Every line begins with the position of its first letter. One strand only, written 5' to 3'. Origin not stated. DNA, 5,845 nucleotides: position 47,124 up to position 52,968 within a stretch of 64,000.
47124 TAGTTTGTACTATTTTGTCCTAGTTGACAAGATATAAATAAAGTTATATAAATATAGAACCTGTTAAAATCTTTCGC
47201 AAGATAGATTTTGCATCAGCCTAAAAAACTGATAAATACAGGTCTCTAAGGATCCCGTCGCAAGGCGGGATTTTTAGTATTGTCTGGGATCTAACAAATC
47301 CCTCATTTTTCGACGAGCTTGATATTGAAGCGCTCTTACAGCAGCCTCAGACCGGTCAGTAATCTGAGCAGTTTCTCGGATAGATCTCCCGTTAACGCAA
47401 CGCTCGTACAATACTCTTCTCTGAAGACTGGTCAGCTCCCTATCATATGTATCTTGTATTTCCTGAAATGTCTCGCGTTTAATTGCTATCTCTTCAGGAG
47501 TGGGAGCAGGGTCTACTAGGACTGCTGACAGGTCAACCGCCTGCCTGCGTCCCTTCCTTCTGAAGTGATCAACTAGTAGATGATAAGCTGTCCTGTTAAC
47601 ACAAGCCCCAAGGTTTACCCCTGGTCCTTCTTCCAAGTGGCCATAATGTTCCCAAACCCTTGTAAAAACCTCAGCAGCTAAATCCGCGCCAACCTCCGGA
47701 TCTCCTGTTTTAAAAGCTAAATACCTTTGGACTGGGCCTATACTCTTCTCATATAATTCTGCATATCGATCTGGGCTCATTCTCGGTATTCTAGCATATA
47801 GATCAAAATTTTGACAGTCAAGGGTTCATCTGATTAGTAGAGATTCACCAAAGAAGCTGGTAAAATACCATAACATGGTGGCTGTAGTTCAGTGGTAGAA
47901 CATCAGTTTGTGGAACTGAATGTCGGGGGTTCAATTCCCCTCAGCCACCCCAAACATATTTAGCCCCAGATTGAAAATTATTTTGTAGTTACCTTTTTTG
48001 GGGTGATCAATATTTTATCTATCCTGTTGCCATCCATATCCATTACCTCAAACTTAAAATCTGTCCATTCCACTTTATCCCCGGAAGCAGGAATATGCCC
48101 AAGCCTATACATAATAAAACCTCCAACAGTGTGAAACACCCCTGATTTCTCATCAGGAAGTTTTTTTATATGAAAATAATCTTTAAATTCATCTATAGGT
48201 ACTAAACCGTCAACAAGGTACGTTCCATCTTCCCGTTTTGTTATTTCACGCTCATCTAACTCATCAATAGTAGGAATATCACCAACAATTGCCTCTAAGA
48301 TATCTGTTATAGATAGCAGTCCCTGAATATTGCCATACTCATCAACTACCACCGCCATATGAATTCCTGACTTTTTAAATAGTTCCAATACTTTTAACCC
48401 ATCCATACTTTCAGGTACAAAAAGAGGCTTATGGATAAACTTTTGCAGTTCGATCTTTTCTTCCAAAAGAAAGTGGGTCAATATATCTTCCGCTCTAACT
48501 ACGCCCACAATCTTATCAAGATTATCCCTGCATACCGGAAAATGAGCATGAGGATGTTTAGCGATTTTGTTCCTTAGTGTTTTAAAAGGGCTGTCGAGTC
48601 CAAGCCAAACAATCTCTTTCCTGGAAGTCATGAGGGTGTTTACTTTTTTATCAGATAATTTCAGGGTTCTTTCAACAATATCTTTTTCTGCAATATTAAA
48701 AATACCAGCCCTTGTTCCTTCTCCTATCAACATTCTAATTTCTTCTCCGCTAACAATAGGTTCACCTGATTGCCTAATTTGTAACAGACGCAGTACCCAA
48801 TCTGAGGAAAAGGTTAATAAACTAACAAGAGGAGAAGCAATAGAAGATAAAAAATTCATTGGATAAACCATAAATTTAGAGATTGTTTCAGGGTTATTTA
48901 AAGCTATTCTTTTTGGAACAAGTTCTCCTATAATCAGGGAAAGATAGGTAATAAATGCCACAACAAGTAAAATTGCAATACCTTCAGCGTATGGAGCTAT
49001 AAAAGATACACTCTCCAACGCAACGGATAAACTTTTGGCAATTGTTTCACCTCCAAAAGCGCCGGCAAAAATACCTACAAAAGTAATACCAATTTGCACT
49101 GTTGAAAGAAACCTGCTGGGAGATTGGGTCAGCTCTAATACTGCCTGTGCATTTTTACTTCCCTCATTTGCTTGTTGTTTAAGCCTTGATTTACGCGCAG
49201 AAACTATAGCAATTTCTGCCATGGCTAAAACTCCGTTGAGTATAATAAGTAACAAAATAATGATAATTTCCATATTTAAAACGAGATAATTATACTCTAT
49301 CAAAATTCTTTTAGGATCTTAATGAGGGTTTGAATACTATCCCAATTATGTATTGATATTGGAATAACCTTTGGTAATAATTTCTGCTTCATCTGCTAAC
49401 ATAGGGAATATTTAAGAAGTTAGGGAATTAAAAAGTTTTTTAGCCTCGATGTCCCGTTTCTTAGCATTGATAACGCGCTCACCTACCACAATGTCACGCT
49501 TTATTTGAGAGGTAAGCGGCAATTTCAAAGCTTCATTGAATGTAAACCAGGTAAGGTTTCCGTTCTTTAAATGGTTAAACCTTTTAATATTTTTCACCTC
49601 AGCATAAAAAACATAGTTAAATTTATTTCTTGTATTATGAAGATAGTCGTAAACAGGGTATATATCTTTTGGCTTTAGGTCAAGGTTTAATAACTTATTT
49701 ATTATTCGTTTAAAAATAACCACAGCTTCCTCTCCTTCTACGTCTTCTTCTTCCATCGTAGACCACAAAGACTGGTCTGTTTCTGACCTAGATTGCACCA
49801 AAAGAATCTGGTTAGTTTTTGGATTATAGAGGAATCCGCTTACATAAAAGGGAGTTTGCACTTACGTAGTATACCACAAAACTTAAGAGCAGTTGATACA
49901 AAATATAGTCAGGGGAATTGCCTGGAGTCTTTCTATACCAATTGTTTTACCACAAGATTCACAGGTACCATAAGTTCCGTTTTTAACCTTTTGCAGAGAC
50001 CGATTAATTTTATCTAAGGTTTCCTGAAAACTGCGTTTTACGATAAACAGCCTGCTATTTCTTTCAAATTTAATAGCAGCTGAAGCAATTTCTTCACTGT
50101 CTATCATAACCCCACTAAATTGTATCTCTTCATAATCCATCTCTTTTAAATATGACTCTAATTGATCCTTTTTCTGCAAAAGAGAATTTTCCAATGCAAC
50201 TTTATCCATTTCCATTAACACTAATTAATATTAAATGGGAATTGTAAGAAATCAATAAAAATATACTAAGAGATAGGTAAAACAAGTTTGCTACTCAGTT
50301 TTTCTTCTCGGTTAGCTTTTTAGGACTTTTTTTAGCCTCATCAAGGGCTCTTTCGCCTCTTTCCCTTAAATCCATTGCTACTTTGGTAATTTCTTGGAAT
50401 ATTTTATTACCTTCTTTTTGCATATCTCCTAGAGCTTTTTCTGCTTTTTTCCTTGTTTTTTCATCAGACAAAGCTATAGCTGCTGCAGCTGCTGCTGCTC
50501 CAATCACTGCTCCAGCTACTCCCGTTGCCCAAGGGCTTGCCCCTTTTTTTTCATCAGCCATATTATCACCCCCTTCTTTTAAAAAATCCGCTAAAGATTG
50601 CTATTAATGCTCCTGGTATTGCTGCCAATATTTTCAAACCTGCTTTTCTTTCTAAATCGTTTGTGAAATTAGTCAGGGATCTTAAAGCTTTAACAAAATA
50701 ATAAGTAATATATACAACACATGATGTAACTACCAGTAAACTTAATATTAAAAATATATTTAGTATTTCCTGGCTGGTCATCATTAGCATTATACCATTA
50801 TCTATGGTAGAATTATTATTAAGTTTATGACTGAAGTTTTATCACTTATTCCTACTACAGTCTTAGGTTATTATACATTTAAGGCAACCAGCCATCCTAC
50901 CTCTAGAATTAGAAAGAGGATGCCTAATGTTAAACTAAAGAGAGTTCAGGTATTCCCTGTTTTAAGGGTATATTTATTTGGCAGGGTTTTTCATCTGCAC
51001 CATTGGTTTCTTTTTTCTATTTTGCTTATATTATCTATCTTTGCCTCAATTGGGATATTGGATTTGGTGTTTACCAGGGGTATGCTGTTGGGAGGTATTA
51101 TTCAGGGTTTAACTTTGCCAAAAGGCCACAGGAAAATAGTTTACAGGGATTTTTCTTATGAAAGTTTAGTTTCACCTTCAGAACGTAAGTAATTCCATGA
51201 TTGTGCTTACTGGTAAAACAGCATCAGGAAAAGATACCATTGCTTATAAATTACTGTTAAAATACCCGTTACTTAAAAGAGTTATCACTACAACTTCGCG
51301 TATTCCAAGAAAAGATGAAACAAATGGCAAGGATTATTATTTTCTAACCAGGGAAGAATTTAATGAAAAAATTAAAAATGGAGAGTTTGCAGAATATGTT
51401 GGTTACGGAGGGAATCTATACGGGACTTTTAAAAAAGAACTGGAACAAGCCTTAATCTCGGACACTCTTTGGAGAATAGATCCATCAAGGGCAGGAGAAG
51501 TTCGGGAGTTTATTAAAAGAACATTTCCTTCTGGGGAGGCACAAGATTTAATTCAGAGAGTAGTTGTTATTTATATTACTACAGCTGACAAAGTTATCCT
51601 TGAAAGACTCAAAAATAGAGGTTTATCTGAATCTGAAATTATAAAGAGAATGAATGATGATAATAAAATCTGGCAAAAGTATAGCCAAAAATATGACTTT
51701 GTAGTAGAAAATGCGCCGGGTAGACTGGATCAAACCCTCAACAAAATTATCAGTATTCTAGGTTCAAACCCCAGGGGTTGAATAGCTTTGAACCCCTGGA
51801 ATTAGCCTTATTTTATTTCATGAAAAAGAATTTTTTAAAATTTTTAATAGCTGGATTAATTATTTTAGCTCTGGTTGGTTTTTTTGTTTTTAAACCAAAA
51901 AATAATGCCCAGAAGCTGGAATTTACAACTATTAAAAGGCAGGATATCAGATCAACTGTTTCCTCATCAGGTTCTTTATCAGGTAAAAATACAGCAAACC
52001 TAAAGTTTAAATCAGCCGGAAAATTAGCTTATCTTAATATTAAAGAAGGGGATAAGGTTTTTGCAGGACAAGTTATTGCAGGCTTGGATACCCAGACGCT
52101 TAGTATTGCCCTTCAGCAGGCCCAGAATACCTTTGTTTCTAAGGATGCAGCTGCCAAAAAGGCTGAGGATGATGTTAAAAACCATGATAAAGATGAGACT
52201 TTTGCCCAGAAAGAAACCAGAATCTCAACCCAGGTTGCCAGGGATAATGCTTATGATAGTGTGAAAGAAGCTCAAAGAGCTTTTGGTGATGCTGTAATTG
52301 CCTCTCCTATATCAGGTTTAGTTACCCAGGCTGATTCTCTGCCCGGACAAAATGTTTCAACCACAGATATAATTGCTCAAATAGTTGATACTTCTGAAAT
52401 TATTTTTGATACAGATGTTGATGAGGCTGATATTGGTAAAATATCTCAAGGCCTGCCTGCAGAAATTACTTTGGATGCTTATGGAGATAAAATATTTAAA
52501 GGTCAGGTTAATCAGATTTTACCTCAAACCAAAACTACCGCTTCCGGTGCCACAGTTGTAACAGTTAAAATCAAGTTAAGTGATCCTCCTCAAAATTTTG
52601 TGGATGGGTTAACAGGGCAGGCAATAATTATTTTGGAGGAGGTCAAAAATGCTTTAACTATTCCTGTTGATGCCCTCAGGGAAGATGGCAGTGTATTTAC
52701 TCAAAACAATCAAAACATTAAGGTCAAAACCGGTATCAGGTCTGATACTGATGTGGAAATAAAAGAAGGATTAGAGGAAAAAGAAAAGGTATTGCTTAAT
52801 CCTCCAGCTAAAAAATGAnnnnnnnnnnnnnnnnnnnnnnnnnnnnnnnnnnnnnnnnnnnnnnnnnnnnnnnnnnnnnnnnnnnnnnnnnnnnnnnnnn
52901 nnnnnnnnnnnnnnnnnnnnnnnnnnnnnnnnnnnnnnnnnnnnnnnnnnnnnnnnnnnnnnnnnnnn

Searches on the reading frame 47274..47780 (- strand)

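Call 20: search_protein_families(library=pfam, proteins=[window:47274-47780:-], max_evalue=0.01)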
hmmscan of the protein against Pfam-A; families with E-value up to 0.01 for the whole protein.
window:47274-47780:- (168 aa): 3 families
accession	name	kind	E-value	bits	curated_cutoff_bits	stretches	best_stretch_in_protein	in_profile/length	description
PF08281.18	Sigma70_r4_2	-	1e-07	31.9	25.7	1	115-159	10-54/54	Sigma-70, region 4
PF04542.20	Sigma70_r2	-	7.3e-07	29.3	24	1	9-79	1-71/71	Sigma-70 region 2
PF04545.22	Sigma70_r4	-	1.4e-05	24.9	24.1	1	115-160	4-49/50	Sigma-70, region 4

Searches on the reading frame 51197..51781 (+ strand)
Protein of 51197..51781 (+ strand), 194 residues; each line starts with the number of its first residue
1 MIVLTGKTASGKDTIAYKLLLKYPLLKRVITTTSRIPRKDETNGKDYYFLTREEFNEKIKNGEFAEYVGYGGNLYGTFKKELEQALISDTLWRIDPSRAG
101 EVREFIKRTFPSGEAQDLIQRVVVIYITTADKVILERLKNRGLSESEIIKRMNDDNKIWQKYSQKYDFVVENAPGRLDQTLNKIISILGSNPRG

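Call 98: search_protein_families(library=pfam, proteins=[window:51197-51781:+], max_evalue=0.0001)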
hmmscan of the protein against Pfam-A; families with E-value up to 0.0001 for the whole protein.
window:51197-51781:+ (194 aa): 2 families
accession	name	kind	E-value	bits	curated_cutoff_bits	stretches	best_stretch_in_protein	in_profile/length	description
PF00625.27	Guanylate_kin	-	1.8e-24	86.8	25.2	1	2-188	5-179/182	Guanylate kinase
PF13238.12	AAA_18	-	4e-05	24.5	29.4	0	119-157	89-125/128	AAA domain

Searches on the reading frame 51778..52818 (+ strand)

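Call 98: search_protein_families(library=pfam, proteins=[window:51778-52818:+], max_evalue=0.0001)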
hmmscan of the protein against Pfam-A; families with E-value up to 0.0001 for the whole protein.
window:51778-52818:+ (346 aa): 3 families
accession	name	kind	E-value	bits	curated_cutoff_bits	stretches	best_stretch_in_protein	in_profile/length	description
PF16576.10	HlyD_D23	-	3.1e-21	76.1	30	1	70-270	17-204/214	Barrel-sandwich domain of CusB or HlyD membrane-fusion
PF13437.12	HlyD_3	-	4.9e-14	53.4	22.2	1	173-268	1-96/106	HlyD family secretion protein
PF13533.13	Biotin_lipoyl_2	-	4.5e-05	23.6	29.8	0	74-104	2-32/32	Biotin-lipoyl like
